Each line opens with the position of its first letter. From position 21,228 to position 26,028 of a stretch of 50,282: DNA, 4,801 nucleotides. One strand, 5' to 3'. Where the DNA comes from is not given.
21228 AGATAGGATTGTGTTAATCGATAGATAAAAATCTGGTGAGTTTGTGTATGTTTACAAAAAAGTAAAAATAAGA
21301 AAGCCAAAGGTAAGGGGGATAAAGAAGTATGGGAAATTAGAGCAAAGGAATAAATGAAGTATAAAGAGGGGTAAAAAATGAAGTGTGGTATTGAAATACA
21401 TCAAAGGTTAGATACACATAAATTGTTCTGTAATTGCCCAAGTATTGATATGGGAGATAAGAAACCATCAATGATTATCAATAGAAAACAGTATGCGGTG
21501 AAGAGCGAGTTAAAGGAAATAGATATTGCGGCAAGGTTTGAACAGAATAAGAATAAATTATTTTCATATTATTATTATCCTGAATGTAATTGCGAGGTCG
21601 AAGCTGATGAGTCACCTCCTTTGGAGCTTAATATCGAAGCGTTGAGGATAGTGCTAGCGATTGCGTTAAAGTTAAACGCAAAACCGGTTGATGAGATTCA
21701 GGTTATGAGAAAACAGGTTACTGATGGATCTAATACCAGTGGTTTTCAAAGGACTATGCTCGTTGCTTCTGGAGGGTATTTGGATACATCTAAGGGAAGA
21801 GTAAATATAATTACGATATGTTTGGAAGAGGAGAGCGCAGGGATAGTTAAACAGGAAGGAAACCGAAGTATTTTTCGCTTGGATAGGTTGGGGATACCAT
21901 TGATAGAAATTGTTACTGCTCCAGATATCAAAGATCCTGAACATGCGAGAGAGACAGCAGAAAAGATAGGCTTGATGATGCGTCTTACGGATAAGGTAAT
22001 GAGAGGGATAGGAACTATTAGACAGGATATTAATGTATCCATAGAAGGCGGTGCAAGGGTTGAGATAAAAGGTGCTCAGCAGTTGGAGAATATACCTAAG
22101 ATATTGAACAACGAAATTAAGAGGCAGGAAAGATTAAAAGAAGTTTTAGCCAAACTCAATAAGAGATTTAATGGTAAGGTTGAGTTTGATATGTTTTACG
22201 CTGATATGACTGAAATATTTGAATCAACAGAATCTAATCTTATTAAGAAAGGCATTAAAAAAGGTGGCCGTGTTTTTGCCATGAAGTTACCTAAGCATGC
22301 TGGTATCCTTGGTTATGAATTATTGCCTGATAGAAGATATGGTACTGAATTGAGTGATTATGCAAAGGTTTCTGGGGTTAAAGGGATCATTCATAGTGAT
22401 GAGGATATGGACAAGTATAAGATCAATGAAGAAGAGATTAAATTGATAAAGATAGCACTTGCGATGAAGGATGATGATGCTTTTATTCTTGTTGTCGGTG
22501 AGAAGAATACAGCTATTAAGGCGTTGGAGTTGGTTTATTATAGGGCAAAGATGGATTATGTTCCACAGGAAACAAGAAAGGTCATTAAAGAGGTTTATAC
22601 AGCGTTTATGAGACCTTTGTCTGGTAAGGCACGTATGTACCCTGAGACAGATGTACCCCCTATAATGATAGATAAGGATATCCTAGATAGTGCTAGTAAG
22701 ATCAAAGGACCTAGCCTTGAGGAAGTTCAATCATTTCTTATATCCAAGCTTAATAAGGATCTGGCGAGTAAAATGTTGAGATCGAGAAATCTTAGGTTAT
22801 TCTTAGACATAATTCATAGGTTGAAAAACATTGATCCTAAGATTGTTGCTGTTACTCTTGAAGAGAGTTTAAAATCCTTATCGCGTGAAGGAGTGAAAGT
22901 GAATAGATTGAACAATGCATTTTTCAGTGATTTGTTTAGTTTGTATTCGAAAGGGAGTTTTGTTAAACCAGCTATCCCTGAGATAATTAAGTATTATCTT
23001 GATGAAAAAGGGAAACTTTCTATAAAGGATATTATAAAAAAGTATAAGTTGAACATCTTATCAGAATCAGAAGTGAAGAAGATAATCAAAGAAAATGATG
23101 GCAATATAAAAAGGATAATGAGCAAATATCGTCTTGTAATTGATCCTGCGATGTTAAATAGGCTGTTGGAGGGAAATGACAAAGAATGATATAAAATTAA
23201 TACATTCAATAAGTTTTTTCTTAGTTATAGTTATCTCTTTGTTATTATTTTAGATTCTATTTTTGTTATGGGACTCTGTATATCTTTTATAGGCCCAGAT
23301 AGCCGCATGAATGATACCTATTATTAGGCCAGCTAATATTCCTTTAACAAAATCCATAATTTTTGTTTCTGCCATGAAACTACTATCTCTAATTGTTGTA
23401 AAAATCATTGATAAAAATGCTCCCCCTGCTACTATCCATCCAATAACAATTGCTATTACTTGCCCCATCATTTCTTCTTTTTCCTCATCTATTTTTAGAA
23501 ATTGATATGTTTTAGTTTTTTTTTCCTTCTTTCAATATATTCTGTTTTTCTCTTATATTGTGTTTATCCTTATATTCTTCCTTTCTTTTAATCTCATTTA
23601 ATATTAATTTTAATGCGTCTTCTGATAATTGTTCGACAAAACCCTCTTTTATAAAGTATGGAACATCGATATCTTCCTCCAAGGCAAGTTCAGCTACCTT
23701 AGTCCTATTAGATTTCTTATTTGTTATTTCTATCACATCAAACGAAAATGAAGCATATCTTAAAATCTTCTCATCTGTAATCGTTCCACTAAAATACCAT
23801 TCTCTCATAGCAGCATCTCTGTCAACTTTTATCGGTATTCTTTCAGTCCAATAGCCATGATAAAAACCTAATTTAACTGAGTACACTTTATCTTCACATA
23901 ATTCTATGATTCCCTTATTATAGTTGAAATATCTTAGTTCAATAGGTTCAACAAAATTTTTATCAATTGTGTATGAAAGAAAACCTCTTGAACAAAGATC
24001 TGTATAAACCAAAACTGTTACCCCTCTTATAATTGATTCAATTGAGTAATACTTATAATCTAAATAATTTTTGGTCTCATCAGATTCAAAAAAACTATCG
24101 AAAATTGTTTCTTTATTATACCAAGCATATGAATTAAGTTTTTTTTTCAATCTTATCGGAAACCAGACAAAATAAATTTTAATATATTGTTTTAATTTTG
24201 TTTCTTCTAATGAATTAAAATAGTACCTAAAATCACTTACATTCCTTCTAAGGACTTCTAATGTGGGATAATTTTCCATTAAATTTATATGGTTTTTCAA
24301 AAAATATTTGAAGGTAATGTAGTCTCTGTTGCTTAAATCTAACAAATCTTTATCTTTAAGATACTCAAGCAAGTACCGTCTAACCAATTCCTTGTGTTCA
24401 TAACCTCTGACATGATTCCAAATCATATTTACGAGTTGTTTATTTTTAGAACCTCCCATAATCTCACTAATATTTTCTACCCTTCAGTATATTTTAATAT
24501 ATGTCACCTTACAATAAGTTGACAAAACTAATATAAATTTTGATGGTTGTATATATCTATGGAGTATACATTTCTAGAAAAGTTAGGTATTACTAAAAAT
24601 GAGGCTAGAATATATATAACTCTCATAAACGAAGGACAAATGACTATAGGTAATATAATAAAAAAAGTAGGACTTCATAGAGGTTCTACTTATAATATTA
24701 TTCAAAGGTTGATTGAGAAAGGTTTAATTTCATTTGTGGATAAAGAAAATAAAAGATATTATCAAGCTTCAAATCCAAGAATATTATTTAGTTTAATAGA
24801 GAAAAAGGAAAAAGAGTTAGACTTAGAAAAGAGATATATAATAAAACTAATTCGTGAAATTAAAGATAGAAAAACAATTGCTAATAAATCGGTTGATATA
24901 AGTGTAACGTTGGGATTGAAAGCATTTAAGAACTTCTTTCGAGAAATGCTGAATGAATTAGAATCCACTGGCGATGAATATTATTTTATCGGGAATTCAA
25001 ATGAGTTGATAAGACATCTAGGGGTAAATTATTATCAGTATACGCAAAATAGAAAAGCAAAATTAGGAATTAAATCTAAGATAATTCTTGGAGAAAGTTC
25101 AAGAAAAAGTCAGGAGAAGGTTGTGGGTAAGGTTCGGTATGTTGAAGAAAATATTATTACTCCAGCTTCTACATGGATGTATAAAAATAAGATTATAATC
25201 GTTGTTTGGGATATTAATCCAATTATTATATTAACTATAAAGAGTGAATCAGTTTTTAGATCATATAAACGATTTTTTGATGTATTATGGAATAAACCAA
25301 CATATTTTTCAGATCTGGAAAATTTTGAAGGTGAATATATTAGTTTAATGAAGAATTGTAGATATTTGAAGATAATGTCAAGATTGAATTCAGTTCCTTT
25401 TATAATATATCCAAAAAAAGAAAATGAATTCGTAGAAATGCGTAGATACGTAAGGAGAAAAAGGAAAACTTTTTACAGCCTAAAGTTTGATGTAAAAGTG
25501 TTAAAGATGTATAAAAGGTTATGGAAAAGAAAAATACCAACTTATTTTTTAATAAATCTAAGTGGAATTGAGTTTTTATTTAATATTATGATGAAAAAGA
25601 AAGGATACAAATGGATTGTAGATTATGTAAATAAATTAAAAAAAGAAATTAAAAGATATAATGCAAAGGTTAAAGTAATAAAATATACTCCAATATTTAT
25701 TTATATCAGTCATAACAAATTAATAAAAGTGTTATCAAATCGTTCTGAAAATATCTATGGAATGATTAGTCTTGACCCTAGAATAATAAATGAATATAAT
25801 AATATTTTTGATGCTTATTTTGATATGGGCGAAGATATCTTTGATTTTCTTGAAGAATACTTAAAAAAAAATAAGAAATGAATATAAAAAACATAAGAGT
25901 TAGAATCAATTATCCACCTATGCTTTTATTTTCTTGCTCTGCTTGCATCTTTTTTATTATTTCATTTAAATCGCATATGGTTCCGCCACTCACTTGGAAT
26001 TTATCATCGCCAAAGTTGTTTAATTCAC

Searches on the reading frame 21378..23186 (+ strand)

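Call 90: search_protein_families(library=pfam, proteins=[window:21378-23186:+], max_evalue=0.001)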
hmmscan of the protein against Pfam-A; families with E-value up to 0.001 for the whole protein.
window:21378-23186:+ (603 aa): 2 families
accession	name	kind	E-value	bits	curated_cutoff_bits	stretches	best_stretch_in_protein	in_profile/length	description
PF02934.20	GatB_N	-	4.7e-54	183.9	23.4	1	2-436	2-276/277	GatB/GatE catalytic domain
PF02938.19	GAD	-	4.8e-10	40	23.4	1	289-383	1-95/95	GAD domain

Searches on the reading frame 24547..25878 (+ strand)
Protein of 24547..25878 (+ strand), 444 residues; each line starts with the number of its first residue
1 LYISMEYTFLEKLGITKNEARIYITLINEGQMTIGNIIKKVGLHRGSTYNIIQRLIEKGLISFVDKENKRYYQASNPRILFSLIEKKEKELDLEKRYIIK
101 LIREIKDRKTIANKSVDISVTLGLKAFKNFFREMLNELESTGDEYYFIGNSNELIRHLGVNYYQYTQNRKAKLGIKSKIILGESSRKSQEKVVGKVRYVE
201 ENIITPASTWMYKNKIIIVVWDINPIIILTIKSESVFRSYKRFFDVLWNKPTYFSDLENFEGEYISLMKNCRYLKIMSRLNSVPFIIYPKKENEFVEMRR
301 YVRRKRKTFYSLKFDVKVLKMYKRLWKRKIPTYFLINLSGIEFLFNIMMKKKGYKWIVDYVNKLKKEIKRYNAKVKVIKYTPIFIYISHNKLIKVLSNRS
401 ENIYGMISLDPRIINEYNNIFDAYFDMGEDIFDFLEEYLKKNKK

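Call 65: search_protein_families(library=pfam, proteins=[window:24547-25878:+], max_evalue=0.001)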
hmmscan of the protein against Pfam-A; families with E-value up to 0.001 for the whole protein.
window:24547-25878:+ (444 aa): 5 families
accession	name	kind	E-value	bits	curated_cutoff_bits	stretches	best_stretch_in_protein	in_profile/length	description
PF01978.25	TrmB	-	4.5e-15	55.7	25.6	1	10-77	1-67/68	Sugar-specific transcriptional regulator TrmB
PF01047.28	MarR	-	2.2e-05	24.7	24.6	1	15-69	1-56/59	MarR family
PF13412.12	HTH_24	-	0.00013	21.9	21.9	1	18-61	4-47/48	Winged helix-turn-helix DNA-binding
PF13551.12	HTH_29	-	0.00075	20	28.1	0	26-71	7-53/64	Winged helix-turn helix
PF03965.22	Penicillinase_R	-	0.00096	19.9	22.6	0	15-75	1-65/115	Penicillinase repressor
